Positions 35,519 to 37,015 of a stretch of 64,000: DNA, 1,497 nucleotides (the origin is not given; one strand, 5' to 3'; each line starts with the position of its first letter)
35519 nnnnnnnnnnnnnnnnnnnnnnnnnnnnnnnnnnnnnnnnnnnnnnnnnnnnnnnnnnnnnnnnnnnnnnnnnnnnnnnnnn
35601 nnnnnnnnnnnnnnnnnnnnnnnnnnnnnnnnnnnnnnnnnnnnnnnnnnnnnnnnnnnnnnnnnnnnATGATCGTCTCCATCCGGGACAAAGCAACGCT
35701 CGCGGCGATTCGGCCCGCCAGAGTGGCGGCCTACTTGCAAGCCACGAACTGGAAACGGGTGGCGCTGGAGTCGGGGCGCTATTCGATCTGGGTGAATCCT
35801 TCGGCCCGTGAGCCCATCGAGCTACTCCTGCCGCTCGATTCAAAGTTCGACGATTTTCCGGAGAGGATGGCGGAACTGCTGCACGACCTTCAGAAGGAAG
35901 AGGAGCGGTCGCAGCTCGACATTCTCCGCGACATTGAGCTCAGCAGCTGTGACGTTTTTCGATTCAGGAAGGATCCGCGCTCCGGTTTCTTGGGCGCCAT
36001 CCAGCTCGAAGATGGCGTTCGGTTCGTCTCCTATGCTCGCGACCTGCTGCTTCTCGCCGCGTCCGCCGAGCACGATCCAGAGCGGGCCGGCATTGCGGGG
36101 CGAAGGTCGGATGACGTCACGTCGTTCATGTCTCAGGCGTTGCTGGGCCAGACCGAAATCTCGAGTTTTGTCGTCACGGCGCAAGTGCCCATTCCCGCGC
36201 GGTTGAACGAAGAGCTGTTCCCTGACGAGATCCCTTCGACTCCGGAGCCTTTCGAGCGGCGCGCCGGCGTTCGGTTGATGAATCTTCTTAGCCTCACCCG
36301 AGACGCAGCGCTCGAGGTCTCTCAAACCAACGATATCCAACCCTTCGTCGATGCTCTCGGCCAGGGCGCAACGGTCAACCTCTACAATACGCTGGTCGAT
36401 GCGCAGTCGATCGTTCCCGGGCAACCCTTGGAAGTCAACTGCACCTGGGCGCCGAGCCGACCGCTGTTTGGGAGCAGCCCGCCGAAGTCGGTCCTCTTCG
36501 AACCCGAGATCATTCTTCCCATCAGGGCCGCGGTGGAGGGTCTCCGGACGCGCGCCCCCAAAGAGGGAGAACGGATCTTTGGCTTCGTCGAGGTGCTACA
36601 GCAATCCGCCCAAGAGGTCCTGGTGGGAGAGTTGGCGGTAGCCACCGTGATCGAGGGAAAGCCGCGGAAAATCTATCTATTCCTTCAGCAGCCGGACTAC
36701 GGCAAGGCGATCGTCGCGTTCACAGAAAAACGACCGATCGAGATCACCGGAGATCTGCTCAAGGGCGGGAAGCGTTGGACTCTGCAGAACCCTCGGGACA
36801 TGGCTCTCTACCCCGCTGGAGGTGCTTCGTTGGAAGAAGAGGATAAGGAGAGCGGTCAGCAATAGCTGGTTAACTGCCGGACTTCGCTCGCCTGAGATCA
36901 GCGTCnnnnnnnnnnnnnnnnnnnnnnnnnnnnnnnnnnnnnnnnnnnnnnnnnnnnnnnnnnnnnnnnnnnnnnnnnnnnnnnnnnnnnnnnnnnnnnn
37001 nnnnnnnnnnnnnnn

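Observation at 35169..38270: Candidate undescribed three-gene defence operon: DUF4365-like nuclease-fold protein, 399-aa unknown protein and SIR2-like NADase-type protein, on a lower-GC island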

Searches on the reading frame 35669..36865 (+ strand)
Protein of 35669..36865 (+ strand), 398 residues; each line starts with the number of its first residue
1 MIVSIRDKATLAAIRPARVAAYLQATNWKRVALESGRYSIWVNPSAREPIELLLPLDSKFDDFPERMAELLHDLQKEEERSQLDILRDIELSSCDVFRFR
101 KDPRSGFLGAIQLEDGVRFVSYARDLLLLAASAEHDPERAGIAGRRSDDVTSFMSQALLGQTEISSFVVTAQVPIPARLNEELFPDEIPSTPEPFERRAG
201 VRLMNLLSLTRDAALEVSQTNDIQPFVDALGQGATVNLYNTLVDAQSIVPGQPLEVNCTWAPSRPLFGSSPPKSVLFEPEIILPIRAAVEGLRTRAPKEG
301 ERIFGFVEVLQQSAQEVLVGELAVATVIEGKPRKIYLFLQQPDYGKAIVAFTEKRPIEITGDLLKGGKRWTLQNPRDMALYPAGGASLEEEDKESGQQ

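Call 3: search_protein_families(library=pfam, proteins=[window:35669-36865:+], max_evalue=0.1)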
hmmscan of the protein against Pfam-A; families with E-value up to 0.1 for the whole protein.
window:35669-36865:+ (398 aa): 1 family
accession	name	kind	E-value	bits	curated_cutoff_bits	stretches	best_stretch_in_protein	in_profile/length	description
PF22103.2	ElaD_SseL-like_N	-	0.086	13.4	27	0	47-94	15-62/108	ElaD/SseL N-terminal domain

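Call 4: search_protein_families(library=padloc, proteins=[window:35669-36865:+], max_evalue=0.1)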
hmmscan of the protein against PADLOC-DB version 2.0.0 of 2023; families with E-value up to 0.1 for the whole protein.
window:35669-36865:+ (398 aa): 36 families (the best 25 are shown)
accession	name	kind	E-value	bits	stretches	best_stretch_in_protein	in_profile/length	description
PDLC04298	PDC-M02B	-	1.4e-91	305.2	1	1-382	1-375/380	-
PDLC04304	PDC-M02B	-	2.2e-66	222.5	1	1-381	1-380/383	-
PDLC04335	PDC-M02B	-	4.6e-62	208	1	13-374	5-354/364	-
PDLC04303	PDC-M02B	-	3.6e-53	178.9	1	1-379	1-381/383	-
PDLC04330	PDC-M02B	-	2.6e-47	159.4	1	9-379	7-367/375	-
PDLC04308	PDC-M02B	-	2.4e-46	156.2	1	11-378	13-378/391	-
PDLC04317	PDC-M02B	-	7.4e-46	154.7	1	10-387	11-374/396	-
PDLC04311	PDC-M02B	-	2.3e-42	143.3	1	13-376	7-368/384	-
PDLC04310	PDC-M02B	-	2.1e-41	139.9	1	14-387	6-376/394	-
PDLC04323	PDC-M02B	-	3.6e-38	129.2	1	11-379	10-370/374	-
PDLC04301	PDC-M02B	-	3.1e-30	103.4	1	10-380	7-376/378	-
PDLC04321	PDC-M02B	-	6.6e-30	102.5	1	12-375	12-377/383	-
PDLC04307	PDC-M02B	-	1.2e-28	98.3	1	17-374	14-361/373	-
PDLC04322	PDC-M02B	-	1.7e-27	94.4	1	8-384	8-377/412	-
PDLC04306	PDC-M02B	-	1.2e-25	88.5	1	109-380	9-272/279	-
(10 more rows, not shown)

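Call 5: search_protein_families(library=ncbifam, proteins=[window:35669-36865:+], max_evalue=0.1)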
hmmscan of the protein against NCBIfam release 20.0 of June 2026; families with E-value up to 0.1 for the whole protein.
window:35669-36865:+ (398 aa): 0 families

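Call 15: find_homologous_proteins(query=window:35669-36865:+, max_evalue=0.00001)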
Query window:35669-36865:+ (398 aa): 31 proteins with E <= 0.00001 among 8000 candidates.
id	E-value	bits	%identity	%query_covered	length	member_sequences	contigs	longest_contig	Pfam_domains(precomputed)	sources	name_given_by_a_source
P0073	2.9e-243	825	94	100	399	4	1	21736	-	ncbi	-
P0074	2.6e-218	743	84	98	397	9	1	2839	-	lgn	-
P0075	1.5e-165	569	66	96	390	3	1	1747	-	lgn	-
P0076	5.7e-164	564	64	96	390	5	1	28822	-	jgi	jgi:hypothetical protein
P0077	1.2e-160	553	62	99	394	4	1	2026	-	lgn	-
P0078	7.7e-160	550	65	97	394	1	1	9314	-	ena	-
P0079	2.2e-157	542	62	96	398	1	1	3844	-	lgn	-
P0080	4.1e-157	541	62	99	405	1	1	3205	-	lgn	-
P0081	7.1e-157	540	63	97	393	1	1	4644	-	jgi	jgi:hypothetical protein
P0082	7.5e-156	537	62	96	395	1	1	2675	-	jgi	jgi:hypothetical protein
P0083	1.9e-155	536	61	99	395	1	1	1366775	-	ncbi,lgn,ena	-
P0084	2.9e-155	535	64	98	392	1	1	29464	-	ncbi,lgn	-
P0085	7.0e-154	531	60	99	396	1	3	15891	-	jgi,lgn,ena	jgi:hypothetical protein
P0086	2.0e-152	526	62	96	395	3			-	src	-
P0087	6.8e-152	524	64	93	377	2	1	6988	-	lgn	-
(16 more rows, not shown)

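Call 19: find_related_loci(query=A2, collection=metagenome_contigs, flank=10000)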
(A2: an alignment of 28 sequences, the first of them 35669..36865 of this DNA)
Query A2 (398 aa) in metagenome_contigs; peptide patterns used: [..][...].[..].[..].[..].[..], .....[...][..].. (x = any residue, [..] = any of these).
600 stretches matched a pattern (row limit reached: there are more); 43 encode a relative of the query (tblastn E <= 1e-3); 43 distinct loci.
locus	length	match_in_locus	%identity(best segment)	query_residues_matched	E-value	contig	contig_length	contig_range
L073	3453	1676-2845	64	1-387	2e-177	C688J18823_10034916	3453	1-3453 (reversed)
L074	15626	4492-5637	62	1-381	2e-161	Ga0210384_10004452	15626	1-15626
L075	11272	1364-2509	62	1-381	2e-161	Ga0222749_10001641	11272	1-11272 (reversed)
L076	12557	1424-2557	63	3-381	4e-161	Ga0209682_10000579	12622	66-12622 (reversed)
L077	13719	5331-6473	62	1-381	8e-161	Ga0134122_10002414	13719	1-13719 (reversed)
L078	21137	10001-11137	63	1-381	4e-160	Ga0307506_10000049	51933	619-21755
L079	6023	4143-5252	31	1-376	6e-48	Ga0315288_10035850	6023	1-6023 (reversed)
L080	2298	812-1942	28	1-384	2e-44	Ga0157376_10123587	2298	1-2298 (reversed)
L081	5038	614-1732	32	1-380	9e-43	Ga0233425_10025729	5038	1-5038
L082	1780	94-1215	28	1-380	4e-41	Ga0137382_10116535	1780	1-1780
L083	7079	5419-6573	27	1-394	2e-38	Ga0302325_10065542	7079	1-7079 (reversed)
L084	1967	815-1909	29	3-376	2e-37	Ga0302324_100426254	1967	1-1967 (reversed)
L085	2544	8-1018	31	37-378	9e-36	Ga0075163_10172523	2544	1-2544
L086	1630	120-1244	28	1-380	4e-36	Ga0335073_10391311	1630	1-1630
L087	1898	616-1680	27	8-361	4e-30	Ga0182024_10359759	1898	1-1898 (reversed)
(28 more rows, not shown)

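Call 22: find_encoding_contigs(protein=P0073, flank=8000, max_places=4)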
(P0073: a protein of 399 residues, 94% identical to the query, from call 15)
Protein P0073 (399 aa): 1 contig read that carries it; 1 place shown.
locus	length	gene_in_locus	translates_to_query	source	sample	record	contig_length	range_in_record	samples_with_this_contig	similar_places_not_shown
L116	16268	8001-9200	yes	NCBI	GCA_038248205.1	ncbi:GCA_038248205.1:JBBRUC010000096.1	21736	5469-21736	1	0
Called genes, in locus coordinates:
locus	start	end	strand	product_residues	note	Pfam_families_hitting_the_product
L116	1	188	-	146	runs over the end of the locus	-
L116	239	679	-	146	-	-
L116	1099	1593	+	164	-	PF01850:PIN (faint)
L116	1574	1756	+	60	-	-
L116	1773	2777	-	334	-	PF03706:LPG_synthase_TM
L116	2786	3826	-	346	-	PF04015:DUF362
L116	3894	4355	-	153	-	PF01850:PIN, PF13470:PIN_3 (weak)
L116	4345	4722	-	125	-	PF04014:MazE_antitoxin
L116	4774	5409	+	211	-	-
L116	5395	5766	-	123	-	PF00190:Cupin_1 (weak), PF05899:Cupin_3 (weak), PF07883:Cupin_2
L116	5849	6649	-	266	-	PF13489:Methyltransf_23, PF01209:Ubie_methyltran (weak), PF05175:MTS (faint), PF13847:Methyltransf_31, PF08241:Methyltransf_11, PF08242:Methyltransf_12, PF13649:Methyltransf_25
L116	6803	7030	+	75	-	PF04014:MazE_antitoxin (weak)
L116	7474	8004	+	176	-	PF14280:DUF4365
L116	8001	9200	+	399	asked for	-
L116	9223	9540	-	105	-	PF21716:dnstrm_HI1420, PF01381:HTH_3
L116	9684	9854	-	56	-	-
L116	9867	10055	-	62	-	-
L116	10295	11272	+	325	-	PF00535:Glycos_transf_2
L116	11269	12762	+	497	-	PF04422:FrhB_FdhB_N, PF04432:FrhB_FdhB_C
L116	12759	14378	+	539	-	-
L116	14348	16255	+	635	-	PF13231:PMT_2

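Call 32: find_homologous_proteins(query=A2, max_evalue=0.00001)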
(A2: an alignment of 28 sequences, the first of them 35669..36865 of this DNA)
Query A2 (28 sequences) (398 aa, profile of the alignment): 42 proteins with E <= 0.00001 among 8000 candidates.
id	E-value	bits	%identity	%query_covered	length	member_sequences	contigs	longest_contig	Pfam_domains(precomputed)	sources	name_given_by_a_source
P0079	3.9e-200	683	62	96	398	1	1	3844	-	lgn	-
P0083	7.3e-200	682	61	99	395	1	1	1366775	-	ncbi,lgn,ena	-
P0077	2.3e-199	680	62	99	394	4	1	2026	-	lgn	-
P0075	4.5e-199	679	66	96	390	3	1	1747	-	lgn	-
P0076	9.2e-199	678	64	96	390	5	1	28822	-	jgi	jgi:hypothetical protein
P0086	5.1e-197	672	62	96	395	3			-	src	-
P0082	1.7e-194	664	62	96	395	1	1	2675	-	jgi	jgi:hypothetical protein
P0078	2.0e-193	661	65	97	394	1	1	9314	-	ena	-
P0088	2.1e-193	661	62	96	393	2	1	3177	-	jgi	jgi:hypothetical protein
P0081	2.1e-190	651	63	97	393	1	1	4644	-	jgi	jgi:hypothetical protein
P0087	3.6e-190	650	64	93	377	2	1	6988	-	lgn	-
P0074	6.8e-190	649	84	98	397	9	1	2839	-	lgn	-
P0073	1.3e-189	648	94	100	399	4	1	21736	-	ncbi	-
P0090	1.1e-186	638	63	93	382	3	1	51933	-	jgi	-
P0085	4.5e-186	636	60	99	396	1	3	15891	-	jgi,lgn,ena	jgi:hypothetical protein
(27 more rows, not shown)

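Call 33: find_related_loci(query=A2, collection=viral_contigs, flank=8000)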
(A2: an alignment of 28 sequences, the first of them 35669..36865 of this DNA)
Query A2 (398 aa) in viral_contigs; peptide patterns used: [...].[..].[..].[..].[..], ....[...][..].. (x = any residue, [..] = any of these).
225 stretches matched a pattern; 2 encode a relative of the query (tblastn E <= 1e-3); 2 distinct loci.
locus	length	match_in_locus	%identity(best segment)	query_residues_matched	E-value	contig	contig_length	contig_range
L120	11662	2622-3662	24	28-366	3e-12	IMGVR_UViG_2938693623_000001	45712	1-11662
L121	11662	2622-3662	24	28-366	3e-12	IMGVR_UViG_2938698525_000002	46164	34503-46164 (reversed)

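Call 40: search_solved_structures(query=A3, max_evalue=1)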
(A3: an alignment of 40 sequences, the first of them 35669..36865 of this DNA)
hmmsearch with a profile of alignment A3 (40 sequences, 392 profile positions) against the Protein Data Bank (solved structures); distinct sequences matched with E-value up to 1: 0.

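Call 48: predict_structure(alignment_id=A3)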
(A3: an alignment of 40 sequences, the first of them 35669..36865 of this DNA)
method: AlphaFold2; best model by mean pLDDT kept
length: 398 residues; sequences in the alignment: 40
mean_pLDDT: 83.4   pTM: 0.71
mean pLDDT of the five models: 83.4, 82.7, 82.2, 78.9, 78.2
residues with pLDDT >= 90: 165; 70-90: 178; 50-70: 33; < 50: 22
segments of 3 or more residues with pLDDT < 50: 180-183, 185-187, 385-398
pLDDT, mean of each block of 10 residues (from residue 1): 87 89 88 88 82 91 94 93 91 89 63 87 93 82 76 87 73 76 48 85 95 95 92 90 90 91 78 93 93 75 89 73 86 89 89 90 81 87 50 38
secondary structure, 60 per line:
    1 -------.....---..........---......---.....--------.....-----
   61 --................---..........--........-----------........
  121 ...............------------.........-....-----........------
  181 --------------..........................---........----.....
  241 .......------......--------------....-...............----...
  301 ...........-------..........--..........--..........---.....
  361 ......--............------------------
elements in order: H8-12 H16-25 E29-34 E38-42 E51-55 H63-78 H82-91 E94-101 H113-135 H148-156 E158-161 E167-174 H195-220 H224-231 H236-247 E254-259 E274-277 H279-293 E298-311 E319-328 E331-340 H343-352 E356-366 E369-380

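Call 76: search_protein_families(library=pfam, alignment_id=A3, max_evalue=0.01)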
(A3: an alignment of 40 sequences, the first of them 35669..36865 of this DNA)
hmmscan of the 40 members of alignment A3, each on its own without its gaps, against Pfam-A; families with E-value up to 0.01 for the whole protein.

A. member 1, window:35669-36865:+ (398 aa): 0 families

B. families by the number of members that match (of 40 scanned): 1 family
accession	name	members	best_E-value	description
PF10741.14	T2SSM_b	1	0.0083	Type II secretion system (T2SS), protein M subtype b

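Call 82: search_dna_similar(query=window:35669-36865:+, collection=plasmids, mode=protein, max_evalue=0.00001, max_rows=15)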
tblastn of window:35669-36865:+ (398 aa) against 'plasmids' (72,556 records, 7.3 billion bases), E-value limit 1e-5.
Records with a match: 20; places in all: 20; records where one place covers at least 80% of the query: 12.
Best place of each record, by identity: <60% 20.
By first word of the organism name: Nostoc 5; Tolypothrix 3; Methylobacterium 2; Entomospira 2; Streptomyces 2; Paenarthrobacter 2; Tistrella 1; Gluconobacter 1; Pigmentibacter 1; Pusillibacter 1.
By predicted mobility (MOB-suite, as given by PLSDB): non-mobilizable 12; mobilizable 5; conjugative 3.
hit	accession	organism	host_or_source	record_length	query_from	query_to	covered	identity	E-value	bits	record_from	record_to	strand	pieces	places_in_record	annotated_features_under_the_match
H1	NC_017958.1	Tistrella mobilis KA081020-065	-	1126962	1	382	96%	32.2%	8e-36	147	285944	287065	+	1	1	record has no annotation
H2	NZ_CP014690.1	Gluconobacter albidus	water kefir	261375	1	382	96%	31.7%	2e-37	151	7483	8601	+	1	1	hypothetical protein | DUF4365 domain-containing protein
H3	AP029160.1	Pigmentibacter ruber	Homo sapiens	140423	1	378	95%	30.3%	6e-42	164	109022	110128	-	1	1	hypothetical protein (x2)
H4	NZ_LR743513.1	Methylobacterium bullatum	-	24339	1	375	94%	29.3%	5e-40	159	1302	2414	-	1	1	hypothetical protein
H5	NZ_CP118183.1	Entomospira culicis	Culex pipiens,cell culture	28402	7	392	97%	25.6%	8e-22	105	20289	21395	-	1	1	hypothetical protein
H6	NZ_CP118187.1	Entomospira culicis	Culex pipiens,cell culture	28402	7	392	97%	25.6%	8e-22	105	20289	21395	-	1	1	hypothetical protein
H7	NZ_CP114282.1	Streptomyces aurantiacus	cell culture,Gobi habitat soil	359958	2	372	93%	25.3%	3e-12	76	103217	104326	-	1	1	hypothetical protein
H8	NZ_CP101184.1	Paenarthrobacter ureafaciens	mixed culture,soil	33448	14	372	90%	25.3%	9e-13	77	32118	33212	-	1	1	hypothetical protein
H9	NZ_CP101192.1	Paenarthrobacter ureafaciens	mixed culture,soil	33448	14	372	90%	25.3%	9e-13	77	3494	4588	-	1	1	hypothetical protein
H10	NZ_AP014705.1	Methylobacterium aquaticum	-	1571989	22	380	90%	24.3%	1e-6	58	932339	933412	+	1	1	none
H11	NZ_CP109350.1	Streptomyces sp. NBC_01568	-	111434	12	374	91%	23.8%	2e-13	80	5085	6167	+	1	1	hypothetical protein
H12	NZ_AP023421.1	Pusillibacter faecalis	Homo sapiens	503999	14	374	91%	21.4%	1e-10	71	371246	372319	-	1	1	hypothetical protein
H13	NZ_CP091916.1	Nostoc sp. UHCC 0870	cell culture,Brackish water, ...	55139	1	111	28%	31.9%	5e-6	56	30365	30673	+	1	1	hypothetical protein | DUF4365 domain-containing protein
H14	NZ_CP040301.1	Nostoc sp. TCL26-01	Leiosporoceros dussii,pure culture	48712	1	88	22%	37.2%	4e-7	60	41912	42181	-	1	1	hypothetical protein | DUF4365 domain-containing protein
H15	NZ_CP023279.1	Nostoc sp. CENA543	cell culture,Brazilian saline-alkaline ...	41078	1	88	22%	37.2%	9e-7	59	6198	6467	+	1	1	hypothetical protein | DUF4365 domain-containing protein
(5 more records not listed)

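Call 84: get_annotated_region(hit=H2, flank=4000)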
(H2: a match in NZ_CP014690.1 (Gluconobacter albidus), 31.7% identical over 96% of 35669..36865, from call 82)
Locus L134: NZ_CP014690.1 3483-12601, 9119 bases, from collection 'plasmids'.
description: Gluconobacter albidus strain TMW2.1191 plasmid pGS1191_1, complete sequence
organism: Gluconobacter albidus (NCBI taxid 318683)
taxonomy: Bacteria; Pseudomonadota; Alphaproteobacteria; Rhodospirillales; Acetobacteraceae; Gluconobacter; Gluconobacter albidus
host: -; source: water kefir; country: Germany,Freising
typing (MOB-suite, as given by PLSDB): conjugative; relaxase MOBF; mating-pair formation MPF_I
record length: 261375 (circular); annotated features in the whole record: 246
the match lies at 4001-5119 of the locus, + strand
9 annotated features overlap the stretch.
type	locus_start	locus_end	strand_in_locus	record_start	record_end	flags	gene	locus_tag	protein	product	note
CDS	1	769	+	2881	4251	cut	-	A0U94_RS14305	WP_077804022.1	hypothetical protein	-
CDS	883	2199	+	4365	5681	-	-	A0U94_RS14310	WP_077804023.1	glycosyl hydrolase family 28 protein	GO:0005975 - carbohydrate metabolic process [Evidence IEA]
CDS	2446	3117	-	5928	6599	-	-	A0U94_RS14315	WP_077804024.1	hypothetical protein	-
CDS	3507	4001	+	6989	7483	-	-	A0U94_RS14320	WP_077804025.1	DUF4365 domain-containing protein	-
CDS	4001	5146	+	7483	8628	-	-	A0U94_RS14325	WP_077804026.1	hypothetical protein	-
CDS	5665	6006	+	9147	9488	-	-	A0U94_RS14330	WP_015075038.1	type II toxin-antitoxin system RelE/ParE family toxin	-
CDS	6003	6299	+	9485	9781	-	-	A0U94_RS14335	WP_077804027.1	helix-turn-helix domain-containing protein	-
CDS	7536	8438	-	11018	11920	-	-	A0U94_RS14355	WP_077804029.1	LysR family transcriptional regulator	-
CDS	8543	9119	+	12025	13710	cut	-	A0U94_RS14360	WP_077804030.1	thiamine pyrophosphate-binding protein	-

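Call 85: get_annotated_region(hit=H3, flank=4000)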
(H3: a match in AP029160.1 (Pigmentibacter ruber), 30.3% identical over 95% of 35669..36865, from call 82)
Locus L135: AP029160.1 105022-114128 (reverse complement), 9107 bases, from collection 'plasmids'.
description: Pigmentibacter ruber GTC16762 plasmid pGTC16762-1 DNA, complete sequence
organism: Pigmentibacter ruber (NCBI taxid 2683196)
taxonomy: Bacteria; Bdellovibrionota; Oligoflexia; Silvanigrellales; Silvanigrellaceae; Pigmentibacter; Pigmentibacter ruber
host: -; source: Homo sapiens; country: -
typing (MOB-suite, as given by PLSDB): non-mobilizable
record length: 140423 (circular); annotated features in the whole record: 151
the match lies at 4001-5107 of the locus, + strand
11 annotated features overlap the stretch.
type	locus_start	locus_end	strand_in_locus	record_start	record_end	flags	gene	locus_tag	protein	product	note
CDS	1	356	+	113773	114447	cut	-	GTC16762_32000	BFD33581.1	IS6 family transposase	-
CDS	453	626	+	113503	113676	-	-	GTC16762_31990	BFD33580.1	hypothetical protein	-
CDS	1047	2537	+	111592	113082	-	-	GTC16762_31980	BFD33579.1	hypothetical protein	-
CDS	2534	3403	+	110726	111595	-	-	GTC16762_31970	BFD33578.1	ABC transporter substrate-binding protein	-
CDS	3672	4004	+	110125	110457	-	-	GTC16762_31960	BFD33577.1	hypothetical protein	-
CDS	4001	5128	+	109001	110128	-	-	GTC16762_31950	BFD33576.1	hypothetical protein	-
CDS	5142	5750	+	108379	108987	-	-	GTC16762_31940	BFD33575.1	hypothetical protein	-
CDS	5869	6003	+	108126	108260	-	-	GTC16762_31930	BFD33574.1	hypothetical protein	-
CDS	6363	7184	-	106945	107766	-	-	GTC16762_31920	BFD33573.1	amino acid ABC transporter substrate-binding protein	-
CDS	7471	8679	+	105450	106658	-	-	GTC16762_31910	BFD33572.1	hypothetical protein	-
CDS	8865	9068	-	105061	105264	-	-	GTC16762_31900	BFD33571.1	hypothetical protein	-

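Call 86: get_annotated_region(hit=H4, flank=4000)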
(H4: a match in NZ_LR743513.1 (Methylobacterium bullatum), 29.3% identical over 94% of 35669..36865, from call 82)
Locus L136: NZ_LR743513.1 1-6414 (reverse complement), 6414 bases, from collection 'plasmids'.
description: Methylobacterium bullatum isolate mbul2 plasmid 4
organism: Methylobacterium bullatum (NCBI taxid 570505)
taxonomy: Bacteria; Pseudomonadota; Alphaproteobacteria; Hyphomicrobiales; Methylobacteriaceae; Methylobacterium; Methylobacterium bullatum
host: -; source: -; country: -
typing (MOB-suite, as given by PLSDB): non-mobilizable
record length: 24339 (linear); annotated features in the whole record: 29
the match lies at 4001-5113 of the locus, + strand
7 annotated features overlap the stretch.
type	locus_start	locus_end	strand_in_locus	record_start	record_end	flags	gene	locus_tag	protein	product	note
CDS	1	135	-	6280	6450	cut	-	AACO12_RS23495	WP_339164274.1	hypothetical protein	-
CDS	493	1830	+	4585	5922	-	-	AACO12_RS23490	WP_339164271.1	hypothetical protein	-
CDS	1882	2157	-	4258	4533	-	-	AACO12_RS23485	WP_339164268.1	hypothetical protein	-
CDS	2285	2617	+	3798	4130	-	-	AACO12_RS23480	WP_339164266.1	hypothetical protein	-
CDS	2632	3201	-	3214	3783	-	-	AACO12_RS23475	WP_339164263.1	recombinase family protein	GO:0006310 - DNA recombination [Evidence IEA]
CDS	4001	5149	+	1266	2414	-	-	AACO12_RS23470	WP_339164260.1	hypothetical protein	-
CDS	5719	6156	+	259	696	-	-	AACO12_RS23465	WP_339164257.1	hypothetical protein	-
